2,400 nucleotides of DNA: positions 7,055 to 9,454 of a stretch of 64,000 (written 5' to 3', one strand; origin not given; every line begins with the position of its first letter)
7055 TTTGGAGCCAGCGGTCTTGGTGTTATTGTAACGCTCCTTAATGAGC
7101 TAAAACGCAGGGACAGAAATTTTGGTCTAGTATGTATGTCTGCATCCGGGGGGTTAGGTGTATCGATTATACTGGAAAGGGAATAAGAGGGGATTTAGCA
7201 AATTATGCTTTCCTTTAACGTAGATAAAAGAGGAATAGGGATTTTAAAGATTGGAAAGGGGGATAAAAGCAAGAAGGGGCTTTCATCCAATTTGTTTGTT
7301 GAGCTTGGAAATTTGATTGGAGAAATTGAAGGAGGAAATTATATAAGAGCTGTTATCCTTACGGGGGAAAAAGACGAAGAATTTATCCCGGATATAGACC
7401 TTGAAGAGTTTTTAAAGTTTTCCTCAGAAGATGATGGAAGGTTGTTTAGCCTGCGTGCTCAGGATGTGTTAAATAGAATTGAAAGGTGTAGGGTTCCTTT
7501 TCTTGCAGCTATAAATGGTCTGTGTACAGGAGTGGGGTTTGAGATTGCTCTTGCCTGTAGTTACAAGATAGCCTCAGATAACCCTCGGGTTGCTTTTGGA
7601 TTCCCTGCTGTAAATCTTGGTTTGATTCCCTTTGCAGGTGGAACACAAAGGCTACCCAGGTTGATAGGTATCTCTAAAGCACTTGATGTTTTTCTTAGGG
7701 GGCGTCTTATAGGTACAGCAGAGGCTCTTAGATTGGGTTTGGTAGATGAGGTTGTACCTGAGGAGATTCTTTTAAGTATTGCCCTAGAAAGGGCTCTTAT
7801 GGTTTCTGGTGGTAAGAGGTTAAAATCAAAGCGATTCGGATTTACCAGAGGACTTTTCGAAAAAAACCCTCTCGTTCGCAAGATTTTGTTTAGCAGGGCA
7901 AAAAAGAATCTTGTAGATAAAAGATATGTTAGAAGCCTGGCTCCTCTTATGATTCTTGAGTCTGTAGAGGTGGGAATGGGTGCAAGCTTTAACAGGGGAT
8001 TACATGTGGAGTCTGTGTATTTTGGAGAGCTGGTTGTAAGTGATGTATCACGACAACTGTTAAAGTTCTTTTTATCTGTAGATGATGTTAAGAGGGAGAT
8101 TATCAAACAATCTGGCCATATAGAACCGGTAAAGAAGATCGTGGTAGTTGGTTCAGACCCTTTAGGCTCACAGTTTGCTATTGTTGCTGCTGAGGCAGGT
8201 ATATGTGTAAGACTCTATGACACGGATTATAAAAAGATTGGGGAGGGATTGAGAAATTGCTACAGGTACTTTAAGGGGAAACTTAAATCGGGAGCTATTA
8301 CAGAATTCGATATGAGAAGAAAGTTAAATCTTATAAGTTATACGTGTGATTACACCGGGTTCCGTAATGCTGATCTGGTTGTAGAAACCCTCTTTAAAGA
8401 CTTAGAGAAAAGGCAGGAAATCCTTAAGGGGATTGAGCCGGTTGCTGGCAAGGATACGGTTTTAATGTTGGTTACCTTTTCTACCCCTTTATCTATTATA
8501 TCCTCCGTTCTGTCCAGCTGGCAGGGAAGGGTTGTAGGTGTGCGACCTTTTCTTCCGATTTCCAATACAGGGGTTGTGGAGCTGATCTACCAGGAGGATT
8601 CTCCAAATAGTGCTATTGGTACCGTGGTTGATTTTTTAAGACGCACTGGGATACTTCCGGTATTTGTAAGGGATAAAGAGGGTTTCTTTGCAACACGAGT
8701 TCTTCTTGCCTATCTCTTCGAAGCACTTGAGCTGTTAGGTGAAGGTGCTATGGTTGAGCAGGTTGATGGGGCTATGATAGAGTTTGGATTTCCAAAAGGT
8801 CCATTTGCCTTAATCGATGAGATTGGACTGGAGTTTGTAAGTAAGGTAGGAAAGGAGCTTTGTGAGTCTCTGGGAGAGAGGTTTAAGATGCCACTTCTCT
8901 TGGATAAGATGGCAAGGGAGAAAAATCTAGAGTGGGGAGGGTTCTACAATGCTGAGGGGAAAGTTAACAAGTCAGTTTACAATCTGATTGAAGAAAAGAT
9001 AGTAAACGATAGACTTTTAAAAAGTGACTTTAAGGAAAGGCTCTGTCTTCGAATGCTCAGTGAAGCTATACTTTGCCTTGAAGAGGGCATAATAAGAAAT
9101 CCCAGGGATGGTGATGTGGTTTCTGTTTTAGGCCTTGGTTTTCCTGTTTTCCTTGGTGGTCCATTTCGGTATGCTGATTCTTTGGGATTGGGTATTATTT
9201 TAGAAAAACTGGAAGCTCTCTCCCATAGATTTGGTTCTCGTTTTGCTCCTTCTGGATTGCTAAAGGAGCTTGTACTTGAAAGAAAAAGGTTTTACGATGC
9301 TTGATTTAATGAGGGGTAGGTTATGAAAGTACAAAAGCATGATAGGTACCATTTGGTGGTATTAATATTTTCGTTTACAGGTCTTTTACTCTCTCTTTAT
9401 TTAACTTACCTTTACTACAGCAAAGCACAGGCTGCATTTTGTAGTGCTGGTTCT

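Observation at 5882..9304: Intact fadI-fadJ pair with all three catalytic activities apparently disabled: candidate pseudoenzyme trifunctional complex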

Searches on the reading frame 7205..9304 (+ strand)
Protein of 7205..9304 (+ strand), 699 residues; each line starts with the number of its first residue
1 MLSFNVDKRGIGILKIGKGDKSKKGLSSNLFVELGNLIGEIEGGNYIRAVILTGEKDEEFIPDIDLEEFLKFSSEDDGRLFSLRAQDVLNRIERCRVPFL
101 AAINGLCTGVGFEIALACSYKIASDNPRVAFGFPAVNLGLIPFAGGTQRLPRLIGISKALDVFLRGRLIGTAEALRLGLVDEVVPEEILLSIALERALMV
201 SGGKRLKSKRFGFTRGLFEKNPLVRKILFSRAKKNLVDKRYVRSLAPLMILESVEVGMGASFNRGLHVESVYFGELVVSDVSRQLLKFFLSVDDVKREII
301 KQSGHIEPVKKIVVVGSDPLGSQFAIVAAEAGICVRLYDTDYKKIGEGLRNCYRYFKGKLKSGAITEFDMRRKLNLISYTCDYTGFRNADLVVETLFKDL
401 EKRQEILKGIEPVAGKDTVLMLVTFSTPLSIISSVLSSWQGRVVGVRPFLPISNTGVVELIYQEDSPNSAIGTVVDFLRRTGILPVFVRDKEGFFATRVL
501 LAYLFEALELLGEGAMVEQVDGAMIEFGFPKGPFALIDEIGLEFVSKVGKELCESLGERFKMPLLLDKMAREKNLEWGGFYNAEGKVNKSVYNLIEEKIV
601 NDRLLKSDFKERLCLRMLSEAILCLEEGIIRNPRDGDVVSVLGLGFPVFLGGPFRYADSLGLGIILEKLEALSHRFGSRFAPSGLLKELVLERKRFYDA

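Call 3: search_protein_families(library=pfam, proteins=[window:7205-9304:+])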
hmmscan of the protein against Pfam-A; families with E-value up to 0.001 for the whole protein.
window:7205-9304:+ (699 aa): 4 families
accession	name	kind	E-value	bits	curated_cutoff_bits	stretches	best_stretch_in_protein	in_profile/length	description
PF00378.25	ECH_1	-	6.3e-35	121.1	27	1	23-197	17-187/251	Enoyl-CoA hydratase/isomerase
PF00725.27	3HCDH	-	5.3e-26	91.4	22.1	2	493-575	1-86/97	3-hydroxyacyl-CoA dehydrogenase, C-terminal domain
PF02737.24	3HCDH_N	-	1.5e-25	90.6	22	1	311-490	1-179/180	3-hydroxyacyl-CoA dehydrogenase, NAD binding domain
PF16113.10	ECH_2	-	2.5e-13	50.7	27.2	1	26-191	15-179/335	Enoyl-CoA hydratase/isomerase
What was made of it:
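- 7205..9304 (+): fadJ-like gene, 699 aa: alpha subunit (crotonase domain plus HAD domains) with degenerate hydratase and dehydrogenase sites. Pfam ECH_1, 3HCDH_N, 3HCDH (call 3).
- On FadI/FadJ-type trifunctional enzyme (TFE) complex: Pfam ECH_1, 3HCDH_N and 3HCDH x2 (call 3).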

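Call 4: search_protein_families(library=ncbifam, proteins=[window:7205-9304:+])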
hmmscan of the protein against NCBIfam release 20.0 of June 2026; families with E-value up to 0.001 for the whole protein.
window:7205-9304:+ (699 aa): 84 families (the best 25 are shown)
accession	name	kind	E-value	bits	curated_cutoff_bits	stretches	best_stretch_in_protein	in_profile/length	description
NF008363.0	PRK11154.1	equivalog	3e-168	561.1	869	1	2-698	7-707/708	fatty acid oxidation complex subunit alpha FadJ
TIGR02440.1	FadJ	equivalog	6.4e-150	500.7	968.45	1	3-697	3-699/699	fatty acid oxidation complex subunit alpha FadJ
TIGR02441.1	fa_ox_alpha_mit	equivalog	2.3e-115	386.4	964.65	1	9-697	21-737/737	fatty acid oxidation complex subunit alpha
NF008727.0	PRK11730.1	equivalog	5.1e-106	355.7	870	1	8-698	14-715/717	fatty acid oxidation complex subunit alpha FadB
TIGR02437.1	FadB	equivalog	1e-88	298.5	933.55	1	24-697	29-714/714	fatty acid oxidation complex subunit alpha FadB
NF005803.0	PRK07658.1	equivalog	6.1e-39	134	313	1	24-198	23-194/257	enoyl-CoA hydratase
NF004474.0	PRK05808.1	subfamily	3.5e-38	131.5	408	2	309-571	3-267/283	3-hydroxybutyryl-CoA dehydrogenase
NF004475.0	PRK05809.1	subfamily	2.2e-36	125.7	394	1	10-196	13-195/260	short-chain-enoyl-CoA hydratase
NF006124.0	PRK08268.1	subfamily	7e-36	124.2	508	1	308-551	6-250/507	3-hydroxyacyl-CoA dehydrogenase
NF005802.0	PRK07657.1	equivalog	1.4e-35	123.1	363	1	3-198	6-197/260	enoyl-CoA hydratase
NF004634.0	PRK05980.1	equivalog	7.7e-34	117.3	375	1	10-197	12-199/263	crotonase/enoyl-CoA hydratase family protein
NF004699.0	PRK06035.1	equivalog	1.4e-32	113.1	500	1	309-569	3-268/294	3-hydroxyacyl-CoA dehydrogenase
NF006722.0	PRK09260.1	equivalog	3e-31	108.7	429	2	309-571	2-266/289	3-hydroxyacyl-CoA dehydrogenase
NF051848.1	EnCoAHydtEchA19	equivalog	6.4e-31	107.8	400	1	21-201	19-198/258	enoyl-CoA hydratase EchA19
NF004517.0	PRK05862.1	equivalog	2.2e-30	106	396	1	11-201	14-197/257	enoyl-CoA hydratase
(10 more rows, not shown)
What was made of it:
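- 7205..9304 (+): NCBIfam FadJ 561, below the 869 cut-off (call 4).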

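Call 6: search_solved_structures(query=window:7205-9304:+, show_alignments=3)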
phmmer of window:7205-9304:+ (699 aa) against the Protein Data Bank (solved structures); distinct sequences matched with E-value up to 0.001: 221 (the best 60 are shown).
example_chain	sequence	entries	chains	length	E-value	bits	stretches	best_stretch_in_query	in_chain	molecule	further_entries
8bnu_C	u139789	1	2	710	5.7e-117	395.2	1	5-695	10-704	Fatty acid oxidation complex subunit alpha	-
8bnr_C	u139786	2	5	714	5.8e-117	395.2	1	5-695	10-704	Fatty acid oxidation complex subunit alpha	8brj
6ysv_A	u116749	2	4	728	6.3e-117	395.1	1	5-695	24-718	Fatty acid oxidation complex subunit alpha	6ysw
6dv2_G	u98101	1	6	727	1.1e-94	321.6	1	8-697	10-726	Trifunctional enzyme subunit alpha, mitochondrial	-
5zqz_A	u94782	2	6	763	1.3e-94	321.3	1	8-697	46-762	Trifunctional enzyme subunit alpha, mitochondrial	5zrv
6tnm_A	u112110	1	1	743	6.1e-77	263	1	26-685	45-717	Fatty acid oxidation complex subunit alpha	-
1wdk_A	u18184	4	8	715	6.4e-73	249.7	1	27-696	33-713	Fatty oxidation complex alpha subunit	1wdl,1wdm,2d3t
2wtb_A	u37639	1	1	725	1.4e-66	228.7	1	25-688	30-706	FATTY ACID MULTIFUNCTIONAL PROTEIN (ATMFP2)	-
7o1i_A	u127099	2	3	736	1.5e-65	225.4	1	12-683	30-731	3-hydroxyacyl-CoA dehydrogenase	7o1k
7o1g_A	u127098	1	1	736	2.3e-65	224.7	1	12-683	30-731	3-hydroxyacyl-CoA dehydrogenase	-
4b3h_A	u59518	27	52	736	7.5e-65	223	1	12-683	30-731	FATTY ACID BETA-OXIDATION COMPLEX ALPHA-CHAIN FADB | 3-hydroxyacyl-CoA dehydrogenase | Probable fatty oxidation protein FadB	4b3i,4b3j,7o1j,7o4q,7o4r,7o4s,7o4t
7o1l_A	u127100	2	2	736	1.2e-64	222.4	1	12-683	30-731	3-hydroxyacyl-CoA dehydrogenase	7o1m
6ium_B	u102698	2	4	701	1.8e-61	211.9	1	46-696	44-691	Enoyl-CoA hydratase/Delta(3)-cis-delta(2)-trans-enoyl-CoA isomerase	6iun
3zwb_A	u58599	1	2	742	6.6e-57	196.8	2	44-549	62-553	PEROXISOMAL BIFUNCTIONAL ENZYME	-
2x58_A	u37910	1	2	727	3e-56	194.6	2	44-549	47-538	PEROXISOMAL BIFUNCTIONAL ENZYME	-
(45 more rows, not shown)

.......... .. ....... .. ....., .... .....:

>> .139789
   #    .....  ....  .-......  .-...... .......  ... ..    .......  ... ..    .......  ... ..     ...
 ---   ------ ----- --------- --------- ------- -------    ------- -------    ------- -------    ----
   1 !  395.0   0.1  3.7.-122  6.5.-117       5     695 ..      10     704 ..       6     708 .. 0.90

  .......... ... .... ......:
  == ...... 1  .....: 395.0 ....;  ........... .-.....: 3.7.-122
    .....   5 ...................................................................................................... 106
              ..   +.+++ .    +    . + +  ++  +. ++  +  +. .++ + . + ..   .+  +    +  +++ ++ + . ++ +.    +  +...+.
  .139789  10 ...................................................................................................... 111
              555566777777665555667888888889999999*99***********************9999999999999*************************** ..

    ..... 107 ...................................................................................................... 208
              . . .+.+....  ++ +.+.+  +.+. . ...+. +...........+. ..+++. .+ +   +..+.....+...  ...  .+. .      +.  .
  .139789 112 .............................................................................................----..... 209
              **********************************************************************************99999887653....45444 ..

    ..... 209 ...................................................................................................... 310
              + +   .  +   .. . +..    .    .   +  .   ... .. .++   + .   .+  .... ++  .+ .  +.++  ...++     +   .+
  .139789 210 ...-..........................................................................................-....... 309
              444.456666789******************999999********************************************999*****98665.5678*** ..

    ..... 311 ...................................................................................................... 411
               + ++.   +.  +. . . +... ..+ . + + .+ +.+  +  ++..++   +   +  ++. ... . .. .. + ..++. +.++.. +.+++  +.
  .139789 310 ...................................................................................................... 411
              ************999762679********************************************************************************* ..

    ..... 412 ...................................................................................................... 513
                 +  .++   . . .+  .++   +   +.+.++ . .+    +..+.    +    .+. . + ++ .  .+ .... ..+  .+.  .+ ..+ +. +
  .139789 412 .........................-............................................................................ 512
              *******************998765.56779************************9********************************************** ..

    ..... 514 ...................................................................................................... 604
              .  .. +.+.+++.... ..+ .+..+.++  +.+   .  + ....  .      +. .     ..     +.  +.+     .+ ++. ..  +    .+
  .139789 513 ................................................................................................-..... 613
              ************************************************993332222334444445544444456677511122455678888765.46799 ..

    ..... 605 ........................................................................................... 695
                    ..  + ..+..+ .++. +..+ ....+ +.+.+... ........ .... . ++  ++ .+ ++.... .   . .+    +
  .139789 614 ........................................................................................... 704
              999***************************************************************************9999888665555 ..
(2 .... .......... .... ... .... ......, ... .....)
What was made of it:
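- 7205..9304 (+): 8bnu_C E=6e-117 (call 6).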

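Call 8: find_homologous_proteins(query=window:7205-9304:+, max_evalue=1e-30)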
Query window:7205-9304:+ (699 aa): 4126 proteins with E <= 1e-30 among 8000 candidates; the best 120 are listed.
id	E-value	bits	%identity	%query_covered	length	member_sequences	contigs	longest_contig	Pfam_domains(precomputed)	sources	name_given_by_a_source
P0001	0.0e+0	1490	98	100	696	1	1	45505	PF00378.26,PF00725.28,PF16113.11,PF02737.25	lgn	-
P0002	0.0e+0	1397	91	100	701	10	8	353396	PF00378.26,PF00725.28,PF16113.11,PF02737.25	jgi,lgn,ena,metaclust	metaclust:\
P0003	4.3e-198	678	47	100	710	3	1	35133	PF00378.26,PF00725.28,PF16113.11,PF02737.25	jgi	jgi:3-hydroxyacyl-CoA dehydrogenase/enoyl-CoA hydratase/3-hydroxybutyryl-CoA epimerase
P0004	9.0e-196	671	46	100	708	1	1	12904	PF00378.26,PF00725.28,PF16113.11,PF02737.25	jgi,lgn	jgi:3-hydroxyacyl-CoA dehydrogenase/enoyl-CoA hydratase/3-hydroxybutyryl-CoA epimerase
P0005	6.7e-192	658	47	100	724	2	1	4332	PF00378.26,PF00725.28,PF16113.11,PF02737.25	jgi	jgi:3-hydroxyacyl-CoA dehydrogenase/enoyl-CoA hydratase/3-hydroxybutyryl-CoA epimerase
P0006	9.8e-192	657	47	100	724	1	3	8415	PF00378.26,PF00725.28,PF16113.11,PF02737.25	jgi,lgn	jgi:3-hydroxyacyl-CoA dehydrogenase/enoyl-CoA hydratase/3-hydroxybutyryl-CoA epimerase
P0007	1.1e-190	654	46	100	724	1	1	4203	PF00378.26,PF00725.28,PF16113.11,PF02737.25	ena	-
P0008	2.8e-189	649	46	100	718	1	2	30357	PF00378.26,PF00725.28,PF16113.11,PF02737.25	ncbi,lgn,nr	ncbi:MAG: enoyl-CoA hydratase/isomerase family protein [Deltaproteobacteria bacterium]|nr:enoyl-CoA 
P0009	1.9e-187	643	45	99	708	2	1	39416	PF00378.26,PF00725.28,PF16113.11,PF02737.25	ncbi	-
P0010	6.9e-187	641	46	100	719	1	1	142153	PF00378.26,PF00725.28,PF16113.11,PF02737.25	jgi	-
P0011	1.4e-186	640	45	99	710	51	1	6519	PF00378.26,PF00725.28,PF16113.11,PF02737.25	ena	-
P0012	5.0e-186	638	44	100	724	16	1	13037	PF00378.26,PF00725.28,PF16113.11,PF02737.25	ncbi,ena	ncbi:MAG TPA: 3-hydroxyacyl-CoA dehydrogenase NAD-binding domain-containing protein [Thermodesulfoba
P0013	1.5e-185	637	45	100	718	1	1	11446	PF00378.26,PF00725.28,PF16113.11,PF02737.25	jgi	jgi:3-hydroxyacyl-CoA dehydrogenase/enoyl-CoA hydratase/3-hydroxybutyryl-CoA epimerase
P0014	5.1e-181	622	45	100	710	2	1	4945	PF00378.26,PF00725.28,PF16113.11,PF02737.25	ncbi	ncbi:MAG TPA: fatty acid oxidation complex subunit alpha FadJ [Thermodesulfobacteriota bacterium]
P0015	6.8e-181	621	44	100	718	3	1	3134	PF00378.26,PF00725.28,PF16113.11,PF02737.25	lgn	-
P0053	9.2e-152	525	39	100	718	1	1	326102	PF00378.26,PF00725.28,PF16113.11,PF02737.25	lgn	-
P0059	1.1e-150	522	39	100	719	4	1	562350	PF00378.26,PF00725.28,PF16113.11,PF02737.25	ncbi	ncbi:MAG: 3-hydroxyacyl-CoA dehydrogenase NAD-binding domain-containing protein [Thermodesulfobacter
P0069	1.3e-148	515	40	100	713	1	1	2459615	PF00378.26,PF00725.28,PF16113.11,PF02737.25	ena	-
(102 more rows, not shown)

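Call 12: find_related_loci(query=window:7205-9304:+, collection=genome_contigs, flank=10000)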
Query window:7205-9304:+ (699 aa) in genome_contigs; peptide patterns used: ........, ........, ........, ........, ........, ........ (x = any residue, [..] = any of these).
155 stretches matched a pattern; 4 encode a relative of the query (tblastn E <= 1e-3); 4 distinct loci.
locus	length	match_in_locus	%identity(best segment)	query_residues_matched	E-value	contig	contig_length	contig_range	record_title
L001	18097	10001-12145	41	2-699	2e-162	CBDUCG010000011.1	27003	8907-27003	MAG TPA_asm: uncultured bacterium isolate ERR2431957_concoct_61 genome assembly, contig: ERZ23878503.240, whole genome s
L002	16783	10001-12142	40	2-698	8e-161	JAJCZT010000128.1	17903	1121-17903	MAG: Deltaproteobacteria bacterium isolate OFTM235 OFTM235_127, whole genome shotgun sequence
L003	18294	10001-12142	41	2-698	1e-163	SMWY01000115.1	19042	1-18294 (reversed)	MAG: Candidatus Dadabacteria bacterium isolate CR02bin9 k141_1435577, whole genome shotgun sequence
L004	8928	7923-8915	45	2-321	3e-76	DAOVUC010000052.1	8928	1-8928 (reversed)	MAG TPA_asm: Candidatus Dadabacteria bacterium isolate CSMAG_1669 CSMAG_1669_k141_47175_length_8928_cov_8.9800, whole ge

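Call 13: find_encoding_contigs(protein=P0002, flank=10000, max_places=4)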
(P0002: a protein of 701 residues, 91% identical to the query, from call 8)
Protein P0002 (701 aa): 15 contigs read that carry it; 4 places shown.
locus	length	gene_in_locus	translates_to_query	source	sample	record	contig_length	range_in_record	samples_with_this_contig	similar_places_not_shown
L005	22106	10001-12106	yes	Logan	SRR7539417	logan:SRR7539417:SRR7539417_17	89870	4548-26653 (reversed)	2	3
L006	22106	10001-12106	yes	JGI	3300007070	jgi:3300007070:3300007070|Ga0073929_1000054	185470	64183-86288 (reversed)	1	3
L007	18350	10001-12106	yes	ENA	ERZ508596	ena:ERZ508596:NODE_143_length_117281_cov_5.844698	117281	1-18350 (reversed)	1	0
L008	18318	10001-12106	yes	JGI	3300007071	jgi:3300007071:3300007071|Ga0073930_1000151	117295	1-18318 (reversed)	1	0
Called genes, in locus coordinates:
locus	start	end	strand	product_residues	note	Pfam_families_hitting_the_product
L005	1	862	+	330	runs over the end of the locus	PF01073:3Beta_HSD, PF01370:Epimerase, PF02719:Polysacc_synt_2 (weak), PF04321:RmlD_sub_bind (weak), PF05368:NmrA, PF13460:NAD_binding_10, PF16363:GDP_Man_Dehyd, PF07993:NAD_binding_4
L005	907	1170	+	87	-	-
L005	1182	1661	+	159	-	-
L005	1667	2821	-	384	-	PF02636:Methyltransf_28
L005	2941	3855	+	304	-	PF06999:Suc_Fer-like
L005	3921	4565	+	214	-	-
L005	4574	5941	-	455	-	PF00772:DnaB, PF03796:DnaB_C, PF06745:ATPase (weak), PF13481:AAA_25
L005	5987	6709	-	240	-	PF00149:Metallophos, PF12850:Metallophos_2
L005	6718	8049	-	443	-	PF13660:DUF4147, PF05161:MOFRL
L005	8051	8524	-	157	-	PF01257:2Fe-2S_thioredx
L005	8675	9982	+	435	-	PF00108:Thiolase_N, PF02803:Thiolase_C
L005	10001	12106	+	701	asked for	PF00378:ECH_1, PF16113:ECH_2, PF02737:3HCDH_N, PF00725:3HCDH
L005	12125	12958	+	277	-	PF07884:VKOR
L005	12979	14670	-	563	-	PF01368:DHH, PF02272:DHHA1, PF17768:RecJ_OB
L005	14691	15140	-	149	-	PF01220:DHquinase_II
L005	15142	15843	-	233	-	PF23914:TPR_CcmH_CycH (faint), PF24575:TPR_Slam (faint), PF12895:ANAPC3 (faint), PF07719:TPR_2 (faint), PF13176:TPR_7 (faint), PF13181:TPR_8 (faint), PF13414:TPR_11 (weak), PF14559:TPR_19 (weak), +7 more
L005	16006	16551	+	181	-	PF01978:TrmB (weak), PF13412:HTH_24, PF12840:HTH_20 (weak)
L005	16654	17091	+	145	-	-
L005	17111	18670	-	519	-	PF01554:MatE (weak), PF03023:MurJ, PF01554:MatE (weak)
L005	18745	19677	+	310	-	PF00753:Lactamase_B, PF19583:ODP (weak)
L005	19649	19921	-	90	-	PF16256:DUF4911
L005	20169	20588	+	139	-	PF02381:MraZ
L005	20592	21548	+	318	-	PF01795:Methyltransf_5, PF13847:Methyltransf_31 (faint)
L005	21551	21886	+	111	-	-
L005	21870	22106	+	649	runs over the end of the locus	PF03717:PBP_dimer, PF00905:Transpeptidase, PF03793:PASTA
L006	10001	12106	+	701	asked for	PF00378:ECH_1, PF16113:ECH_2, PF02737:3HCDH_N, PF00725:3HCDH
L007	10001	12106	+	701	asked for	PF00378:ECH_1, PF16113:ECH_2, PF02737:3HCDH_N, PF00725:3HCDH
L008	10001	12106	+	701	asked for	PF00378:ECH_1, PF16113:ECH_2, PF02737:3HCDH_N, PF00725:3HCDH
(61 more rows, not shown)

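Call 14: find_encoding_contigs(protein=P0003, flank=10000, max_places=2)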
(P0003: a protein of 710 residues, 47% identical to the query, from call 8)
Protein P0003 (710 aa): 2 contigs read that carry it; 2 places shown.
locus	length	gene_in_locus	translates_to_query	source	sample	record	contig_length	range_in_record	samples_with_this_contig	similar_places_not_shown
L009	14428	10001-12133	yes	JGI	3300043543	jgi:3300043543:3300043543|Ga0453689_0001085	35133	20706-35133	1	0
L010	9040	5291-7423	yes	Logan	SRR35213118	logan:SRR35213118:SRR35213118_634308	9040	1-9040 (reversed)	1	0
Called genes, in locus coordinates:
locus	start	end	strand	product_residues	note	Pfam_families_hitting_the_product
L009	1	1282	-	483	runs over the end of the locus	PF02386:TrkH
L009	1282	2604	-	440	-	PF01266:DAO (faint), PF01488:Shikimate_DH (faint), PF02254:TrkA_N, PF02558:ApbA (faint), PF02737:3HCDH_N (faint), PF02080:TrkA_C, PF02254:TrkA_N, PF02080:TrkA_C, +6 more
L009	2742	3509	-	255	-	PF01790:LGT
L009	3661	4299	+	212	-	-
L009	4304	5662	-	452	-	PF00772:DnaB, PF03796:DnaB_C, PF13481:AAA_25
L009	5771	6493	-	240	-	PF00149:Metallophos, PF12850:Metallophos_2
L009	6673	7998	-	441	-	PF13660:DUF4147, PF05161:MOFRL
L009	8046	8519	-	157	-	PF01257:2Fe-2S_thioredx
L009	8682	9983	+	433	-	PF00108:Thiolase_N, PF00109:ketoacyl-synt, PF02803:Thiolase_C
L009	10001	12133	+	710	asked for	PF00378:ECH_1, PF16113:ECH_2, PF02737:3HCDH_N, PF00725:3HCDH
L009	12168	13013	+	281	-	PF07884:VKOR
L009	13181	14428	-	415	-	?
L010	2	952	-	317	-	?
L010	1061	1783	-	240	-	PF00149:Metallophos, PF12850:Metallophos_2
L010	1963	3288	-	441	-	PF13660:DUF4147, PF05161:MOFRL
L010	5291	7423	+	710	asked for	PF00378:ECH_1, PF16113:ECH_2, PF02737:3HCDH_N, PF00725:3HCDH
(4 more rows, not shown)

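Call 18: find_encoding_contigs(protein=P0059, flank=8000, max_places=1)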
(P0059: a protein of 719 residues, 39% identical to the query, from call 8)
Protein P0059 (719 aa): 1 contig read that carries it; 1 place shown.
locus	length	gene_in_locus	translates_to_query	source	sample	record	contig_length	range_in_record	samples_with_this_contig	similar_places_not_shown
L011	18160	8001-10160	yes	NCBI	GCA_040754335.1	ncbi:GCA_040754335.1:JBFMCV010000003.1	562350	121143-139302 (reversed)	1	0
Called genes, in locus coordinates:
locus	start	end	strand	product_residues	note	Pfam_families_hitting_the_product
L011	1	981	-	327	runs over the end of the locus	PF01073:3Beta_HSD, PF01370:Epimerase, PF02719:Polysacc_synt_2, PF04321:RmlD_sub_bind, PF05368:NmrA, PF13460:NAD_binding_10, PF16363:GDP_Man_Dehyd, PF07993:NAD_binding_4, +2 more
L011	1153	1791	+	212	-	-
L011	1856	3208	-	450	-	PF00772:DnaB, PF13481:AAA_25, PF03796:DnaB_C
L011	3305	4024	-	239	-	PF00149:Metallophos, PF12850:Metallophos_2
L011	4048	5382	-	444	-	PF13660:DUF4147, PF05161:MOFRL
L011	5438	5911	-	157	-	PF01257:2Fe-2S_thioredx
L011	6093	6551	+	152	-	PF05099:TerB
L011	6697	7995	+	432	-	PF00108:Thiolase_N, PF00109:ketoacyl-synt (weak), PF02803:Thiolase_C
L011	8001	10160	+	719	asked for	PF00378:ECH_1, PF16113:ECH_2, PF02737:3HCDH_N, PF00725:3HCDH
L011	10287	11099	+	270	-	PF07884:VKOR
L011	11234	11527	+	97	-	-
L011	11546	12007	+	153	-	-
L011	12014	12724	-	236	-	PF07722:Peptidase_C26, PF00117:GATase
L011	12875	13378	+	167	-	-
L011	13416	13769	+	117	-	-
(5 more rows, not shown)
